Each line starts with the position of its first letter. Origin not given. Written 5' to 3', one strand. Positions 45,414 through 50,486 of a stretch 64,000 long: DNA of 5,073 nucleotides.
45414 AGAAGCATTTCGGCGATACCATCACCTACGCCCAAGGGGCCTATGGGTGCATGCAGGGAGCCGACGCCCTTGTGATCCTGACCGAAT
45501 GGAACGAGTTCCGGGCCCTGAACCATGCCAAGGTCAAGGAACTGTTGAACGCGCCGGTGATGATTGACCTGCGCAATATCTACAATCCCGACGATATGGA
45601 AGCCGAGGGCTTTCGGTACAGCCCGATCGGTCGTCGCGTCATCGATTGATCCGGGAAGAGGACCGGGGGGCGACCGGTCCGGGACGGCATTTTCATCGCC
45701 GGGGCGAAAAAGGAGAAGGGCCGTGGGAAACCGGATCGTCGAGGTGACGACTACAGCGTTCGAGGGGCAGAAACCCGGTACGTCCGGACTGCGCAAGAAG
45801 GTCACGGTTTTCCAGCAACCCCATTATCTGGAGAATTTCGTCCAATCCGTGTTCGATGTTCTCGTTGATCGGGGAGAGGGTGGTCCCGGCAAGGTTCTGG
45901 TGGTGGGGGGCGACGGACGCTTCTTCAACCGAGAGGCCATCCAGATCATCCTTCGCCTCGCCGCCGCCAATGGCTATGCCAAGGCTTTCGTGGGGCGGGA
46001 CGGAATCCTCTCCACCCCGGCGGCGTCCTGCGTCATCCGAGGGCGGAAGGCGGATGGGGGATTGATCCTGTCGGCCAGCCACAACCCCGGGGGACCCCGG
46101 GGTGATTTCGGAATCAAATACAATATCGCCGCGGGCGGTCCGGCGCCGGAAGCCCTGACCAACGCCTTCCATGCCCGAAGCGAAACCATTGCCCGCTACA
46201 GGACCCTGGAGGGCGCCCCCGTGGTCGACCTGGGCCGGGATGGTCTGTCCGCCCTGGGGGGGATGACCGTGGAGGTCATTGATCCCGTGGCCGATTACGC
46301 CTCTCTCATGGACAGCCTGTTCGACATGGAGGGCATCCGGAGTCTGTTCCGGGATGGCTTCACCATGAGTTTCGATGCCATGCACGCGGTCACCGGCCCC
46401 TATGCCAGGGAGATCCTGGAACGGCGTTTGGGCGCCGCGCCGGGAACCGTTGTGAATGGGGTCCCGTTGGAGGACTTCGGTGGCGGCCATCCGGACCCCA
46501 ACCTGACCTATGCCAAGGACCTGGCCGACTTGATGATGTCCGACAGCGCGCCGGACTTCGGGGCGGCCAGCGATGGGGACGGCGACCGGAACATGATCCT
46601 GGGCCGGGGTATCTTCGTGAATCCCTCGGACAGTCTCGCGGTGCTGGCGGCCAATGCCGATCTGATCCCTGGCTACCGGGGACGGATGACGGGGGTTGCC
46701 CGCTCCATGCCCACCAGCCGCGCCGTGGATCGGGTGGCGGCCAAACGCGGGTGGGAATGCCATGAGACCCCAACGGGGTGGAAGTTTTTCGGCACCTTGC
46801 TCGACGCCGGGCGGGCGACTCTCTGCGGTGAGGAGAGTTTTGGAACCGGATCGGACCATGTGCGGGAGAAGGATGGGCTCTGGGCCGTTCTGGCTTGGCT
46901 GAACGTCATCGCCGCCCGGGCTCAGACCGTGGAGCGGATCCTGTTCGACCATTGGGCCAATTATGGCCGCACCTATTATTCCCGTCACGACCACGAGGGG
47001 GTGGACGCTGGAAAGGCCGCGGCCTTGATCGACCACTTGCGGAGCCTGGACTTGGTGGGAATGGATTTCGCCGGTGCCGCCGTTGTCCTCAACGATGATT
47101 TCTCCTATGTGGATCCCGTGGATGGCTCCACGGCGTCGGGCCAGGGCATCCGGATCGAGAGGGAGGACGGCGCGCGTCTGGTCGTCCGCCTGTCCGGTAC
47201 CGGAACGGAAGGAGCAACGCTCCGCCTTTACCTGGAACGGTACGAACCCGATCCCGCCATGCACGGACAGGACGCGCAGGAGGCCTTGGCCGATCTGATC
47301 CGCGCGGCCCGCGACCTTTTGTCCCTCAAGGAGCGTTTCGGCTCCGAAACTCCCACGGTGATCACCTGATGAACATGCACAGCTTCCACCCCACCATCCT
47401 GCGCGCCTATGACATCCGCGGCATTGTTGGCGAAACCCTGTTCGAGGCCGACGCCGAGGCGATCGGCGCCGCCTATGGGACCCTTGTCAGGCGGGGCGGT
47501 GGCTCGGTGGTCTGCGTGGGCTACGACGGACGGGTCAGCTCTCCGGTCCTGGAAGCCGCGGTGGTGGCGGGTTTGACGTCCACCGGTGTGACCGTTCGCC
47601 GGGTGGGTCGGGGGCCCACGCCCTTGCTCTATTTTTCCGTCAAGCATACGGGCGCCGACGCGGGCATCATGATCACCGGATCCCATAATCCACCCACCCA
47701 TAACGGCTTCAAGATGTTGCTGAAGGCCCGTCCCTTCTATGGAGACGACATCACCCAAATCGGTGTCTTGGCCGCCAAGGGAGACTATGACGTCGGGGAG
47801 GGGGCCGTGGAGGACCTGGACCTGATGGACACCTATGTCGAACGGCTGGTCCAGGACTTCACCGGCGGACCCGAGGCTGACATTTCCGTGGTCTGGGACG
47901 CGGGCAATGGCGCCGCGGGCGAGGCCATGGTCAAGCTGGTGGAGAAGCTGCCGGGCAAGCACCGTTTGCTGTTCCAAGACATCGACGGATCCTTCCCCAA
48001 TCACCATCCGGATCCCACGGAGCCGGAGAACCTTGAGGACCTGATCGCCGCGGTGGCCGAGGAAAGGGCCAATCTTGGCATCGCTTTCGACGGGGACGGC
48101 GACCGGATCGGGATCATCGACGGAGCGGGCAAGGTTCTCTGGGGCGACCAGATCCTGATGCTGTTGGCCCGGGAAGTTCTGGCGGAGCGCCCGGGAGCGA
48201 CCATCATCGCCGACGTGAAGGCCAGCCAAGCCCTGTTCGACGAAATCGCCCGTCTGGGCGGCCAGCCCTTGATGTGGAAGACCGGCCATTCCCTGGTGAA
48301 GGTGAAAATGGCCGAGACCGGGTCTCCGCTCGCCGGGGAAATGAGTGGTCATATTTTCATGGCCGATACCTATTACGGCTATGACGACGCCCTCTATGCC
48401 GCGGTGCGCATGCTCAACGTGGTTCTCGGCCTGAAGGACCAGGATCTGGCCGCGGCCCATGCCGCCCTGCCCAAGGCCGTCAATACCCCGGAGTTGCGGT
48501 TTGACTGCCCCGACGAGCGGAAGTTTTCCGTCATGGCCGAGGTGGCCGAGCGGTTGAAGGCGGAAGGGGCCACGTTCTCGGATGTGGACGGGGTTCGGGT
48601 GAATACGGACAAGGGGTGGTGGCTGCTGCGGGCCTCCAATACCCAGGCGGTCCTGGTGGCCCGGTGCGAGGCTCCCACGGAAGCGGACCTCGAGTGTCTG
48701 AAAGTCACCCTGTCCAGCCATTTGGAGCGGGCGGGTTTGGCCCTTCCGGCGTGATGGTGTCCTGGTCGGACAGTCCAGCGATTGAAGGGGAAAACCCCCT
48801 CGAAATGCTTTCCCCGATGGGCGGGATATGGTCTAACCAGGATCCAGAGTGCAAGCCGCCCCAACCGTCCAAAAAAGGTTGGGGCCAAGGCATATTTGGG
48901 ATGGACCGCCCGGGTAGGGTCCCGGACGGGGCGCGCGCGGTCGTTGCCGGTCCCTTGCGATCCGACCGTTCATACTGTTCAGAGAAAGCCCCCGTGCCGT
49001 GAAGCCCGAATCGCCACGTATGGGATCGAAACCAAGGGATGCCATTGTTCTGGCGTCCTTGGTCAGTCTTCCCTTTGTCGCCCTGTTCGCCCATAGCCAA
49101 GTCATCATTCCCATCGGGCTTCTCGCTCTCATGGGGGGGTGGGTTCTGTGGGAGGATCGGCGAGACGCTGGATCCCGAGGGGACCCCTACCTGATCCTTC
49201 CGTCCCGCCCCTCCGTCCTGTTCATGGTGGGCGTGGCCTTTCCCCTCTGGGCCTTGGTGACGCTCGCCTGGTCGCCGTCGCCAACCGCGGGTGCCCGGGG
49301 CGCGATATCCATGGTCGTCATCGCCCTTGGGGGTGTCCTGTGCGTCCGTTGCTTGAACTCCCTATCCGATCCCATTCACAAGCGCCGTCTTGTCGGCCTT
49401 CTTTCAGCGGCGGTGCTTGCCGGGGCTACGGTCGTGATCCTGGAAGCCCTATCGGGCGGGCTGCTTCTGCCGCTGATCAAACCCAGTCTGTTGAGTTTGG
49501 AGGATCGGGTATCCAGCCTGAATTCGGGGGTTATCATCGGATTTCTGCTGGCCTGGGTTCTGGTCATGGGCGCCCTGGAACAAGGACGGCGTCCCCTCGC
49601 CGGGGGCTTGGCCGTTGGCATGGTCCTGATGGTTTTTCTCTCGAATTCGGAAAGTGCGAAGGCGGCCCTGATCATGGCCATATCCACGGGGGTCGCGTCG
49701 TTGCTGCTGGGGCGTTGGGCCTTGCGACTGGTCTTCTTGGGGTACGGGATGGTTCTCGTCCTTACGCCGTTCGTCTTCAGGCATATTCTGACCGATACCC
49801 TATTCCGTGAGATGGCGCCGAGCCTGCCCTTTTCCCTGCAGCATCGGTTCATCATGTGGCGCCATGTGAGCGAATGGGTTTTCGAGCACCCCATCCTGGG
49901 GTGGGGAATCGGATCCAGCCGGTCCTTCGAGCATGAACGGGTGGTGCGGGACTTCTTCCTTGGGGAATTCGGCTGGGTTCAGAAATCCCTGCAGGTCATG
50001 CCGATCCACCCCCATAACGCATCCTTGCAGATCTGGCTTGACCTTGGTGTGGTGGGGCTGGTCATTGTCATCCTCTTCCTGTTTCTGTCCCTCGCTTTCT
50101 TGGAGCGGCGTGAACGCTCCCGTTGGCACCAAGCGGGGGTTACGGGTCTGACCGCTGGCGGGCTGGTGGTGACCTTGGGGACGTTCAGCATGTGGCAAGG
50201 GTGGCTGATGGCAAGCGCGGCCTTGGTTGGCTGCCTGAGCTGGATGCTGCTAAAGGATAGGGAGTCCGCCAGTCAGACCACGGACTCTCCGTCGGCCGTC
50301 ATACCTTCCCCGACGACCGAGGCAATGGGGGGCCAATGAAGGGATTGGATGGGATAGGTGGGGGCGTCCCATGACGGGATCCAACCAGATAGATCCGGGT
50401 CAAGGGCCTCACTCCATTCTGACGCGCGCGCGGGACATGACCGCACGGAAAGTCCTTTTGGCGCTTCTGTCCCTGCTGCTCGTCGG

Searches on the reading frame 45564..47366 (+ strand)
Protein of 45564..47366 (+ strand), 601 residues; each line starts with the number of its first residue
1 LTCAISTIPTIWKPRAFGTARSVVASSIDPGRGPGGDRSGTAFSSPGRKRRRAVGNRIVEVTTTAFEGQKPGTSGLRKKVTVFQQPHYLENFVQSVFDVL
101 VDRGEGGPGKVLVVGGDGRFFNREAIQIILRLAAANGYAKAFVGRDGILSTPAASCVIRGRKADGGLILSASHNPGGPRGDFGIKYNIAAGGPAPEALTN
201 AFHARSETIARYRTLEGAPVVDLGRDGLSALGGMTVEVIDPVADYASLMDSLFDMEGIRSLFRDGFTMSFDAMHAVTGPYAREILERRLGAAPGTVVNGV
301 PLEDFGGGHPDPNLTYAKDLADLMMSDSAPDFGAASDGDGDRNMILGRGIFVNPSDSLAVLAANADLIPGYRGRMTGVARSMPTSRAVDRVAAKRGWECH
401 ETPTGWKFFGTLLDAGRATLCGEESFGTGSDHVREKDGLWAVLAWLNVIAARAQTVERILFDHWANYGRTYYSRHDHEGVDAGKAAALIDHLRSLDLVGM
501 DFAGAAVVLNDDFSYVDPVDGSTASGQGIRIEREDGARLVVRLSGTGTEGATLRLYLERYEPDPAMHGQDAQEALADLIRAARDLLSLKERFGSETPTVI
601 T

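Call 9: search_protein_families(library=pfam, proteins=[window:45564-47366:+], max_evalue=0.001)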
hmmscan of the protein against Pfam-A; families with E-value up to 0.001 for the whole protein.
window:45564-47366:+ (601 aa): 5 families
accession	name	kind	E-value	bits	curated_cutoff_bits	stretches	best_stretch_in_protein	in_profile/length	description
PF24947.1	PGM1_C_vert_fung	-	4.6e-39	134.3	27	1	469-598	1-138/138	Phosphoglucomutase-1, C-terminal domain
PF02878.22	PGM_PMM_I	-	2e-28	99.2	22.5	1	69-210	2-135/138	Phosphoglucomutase/phosphomannomutase, alpha/beta/alpha domain I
PF02880.22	PGM_PMM_III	-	1.4e-23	83.7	20.7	1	355-467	2-115/115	Phosphoglucomutase/phosphomannomutase, alpha/beta/alpha domain III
PF02879.22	PGM_PMM_II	-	8.6e-14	52.4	29.3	1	245-346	3-99/103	Phosphoglucomutase/phosphomannomutase, alpha/beta/alpha domain II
PF00408.26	PGM_PMM_IV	-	0.00023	21.6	23.1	1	525-574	22-66/68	Phosphoglucomutase/phosphomannomutase, C-terminal domain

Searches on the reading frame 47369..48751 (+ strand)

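Call 9: search_protein_families(library=pfam, proteins=[window:47369-48751:+], max_evalue=0.001)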
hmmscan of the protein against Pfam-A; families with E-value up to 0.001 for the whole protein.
window:47369-48751:+ (461 aa): 4 families
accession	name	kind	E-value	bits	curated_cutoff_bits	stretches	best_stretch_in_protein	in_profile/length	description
PF02878.22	PGM_PMM_I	-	4.2e-33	114.4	22.5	1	11-130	4-126/138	Phosphoglucomutase/phosphomannomutase, alpha/beta/alpha domain I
PF02879.22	PGM_PMM_II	-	2e-22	80.1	29.3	1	155-254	2-103/103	Phosphoglucomutase/phosphomannomutase, alpha/beta/alpha domain II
PF02880.22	PGM_PMM_III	-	7.1e-22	78.1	20.7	1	258-365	1-109/115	Phosphoglucomutase/phosphomannomutase, alpha/beta/alpha domain III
PF00408.26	PGM_PMM_IV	-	1.3e-12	48.1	23.1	1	375-445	1-62/68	Phosphoglucomutase/phosphomannomutase, C-terminal domain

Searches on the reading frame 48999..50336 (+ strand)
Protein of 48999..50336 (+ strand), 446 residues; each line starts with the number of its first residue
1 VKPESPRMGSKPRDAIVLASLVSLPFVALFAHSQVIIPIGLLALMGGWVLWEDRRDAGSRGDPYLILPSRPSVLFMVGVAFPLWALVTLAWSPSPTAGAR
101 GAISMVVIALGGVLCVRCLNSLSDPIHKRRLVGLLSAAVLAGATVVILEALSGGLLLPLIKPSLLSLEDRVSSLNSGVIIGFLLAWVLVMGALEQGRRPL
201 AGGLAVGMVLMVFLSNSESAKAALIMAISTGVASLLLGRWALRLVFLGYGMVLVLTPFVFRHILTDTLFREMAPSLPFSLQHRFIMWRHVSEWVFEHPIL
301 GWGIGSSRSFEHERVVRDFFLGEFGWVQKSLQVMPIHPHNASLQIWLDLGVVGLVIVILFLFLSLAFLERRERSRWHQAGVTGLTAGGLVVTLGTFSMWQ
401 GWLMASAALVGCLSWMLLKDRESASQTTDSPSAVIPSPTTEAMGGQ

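Call 9: search_protein_families(library=pfam, proteins=[window:48999-50336:+], max_evalue=0.001)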
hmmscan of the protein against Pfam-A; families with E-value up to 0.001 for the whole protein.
window:48999-50336:+ (446 aa): 1 family
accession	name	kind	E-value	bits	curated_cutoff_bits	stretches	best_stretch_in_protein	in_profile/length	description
PF04932.20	Wzy_C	-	1.2e-13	51.5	31.7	1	204-358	2-149/149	O-Antigen ligase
